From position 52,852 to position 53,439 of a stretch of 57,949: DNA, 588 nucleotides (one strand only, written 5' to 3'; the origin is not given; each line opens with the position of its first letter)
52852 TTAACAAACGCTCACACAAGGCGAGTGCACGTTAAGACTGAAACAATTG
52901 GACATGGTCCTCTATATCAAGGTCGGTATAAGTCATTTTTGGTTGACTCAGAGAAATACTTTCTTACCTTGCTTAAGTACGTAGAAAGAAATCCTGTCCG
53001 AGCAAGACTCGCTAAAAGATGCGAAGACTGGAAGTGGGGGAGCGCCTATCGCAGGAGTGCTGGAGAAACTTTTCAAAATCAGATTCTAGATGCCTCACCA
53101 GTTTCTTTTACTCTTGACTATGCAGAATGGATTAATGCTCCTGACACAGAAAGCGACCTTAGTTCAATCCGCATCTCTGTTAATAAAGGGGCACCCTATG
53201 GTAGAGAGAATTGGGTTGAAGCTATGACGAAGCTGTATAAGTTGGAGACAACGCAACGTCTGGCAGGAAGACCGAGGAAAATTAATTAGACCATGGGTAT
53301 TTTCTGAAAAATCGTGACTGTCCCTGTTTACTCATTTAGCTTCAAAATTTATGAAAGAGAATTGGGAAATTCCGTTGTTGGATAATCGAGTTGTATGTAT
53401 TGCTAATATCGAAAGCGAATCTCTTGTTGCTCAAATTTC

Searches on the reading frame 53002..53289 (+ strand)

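Call 57: search_protein_families(library=pfam, proteins=[window:53002-53289:+], max_evalue=10)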
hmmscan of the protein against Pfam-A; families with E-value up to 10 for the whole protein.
window:53002-53289:+ (95 aa): 1 family
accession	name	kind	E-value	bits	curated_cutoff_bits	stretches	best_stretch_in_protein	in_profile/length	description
PF02491.25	SHS2_FTSA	-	0.3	11.9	25.4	1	25-47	41-63/79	SHS2 domain inserted in FTSA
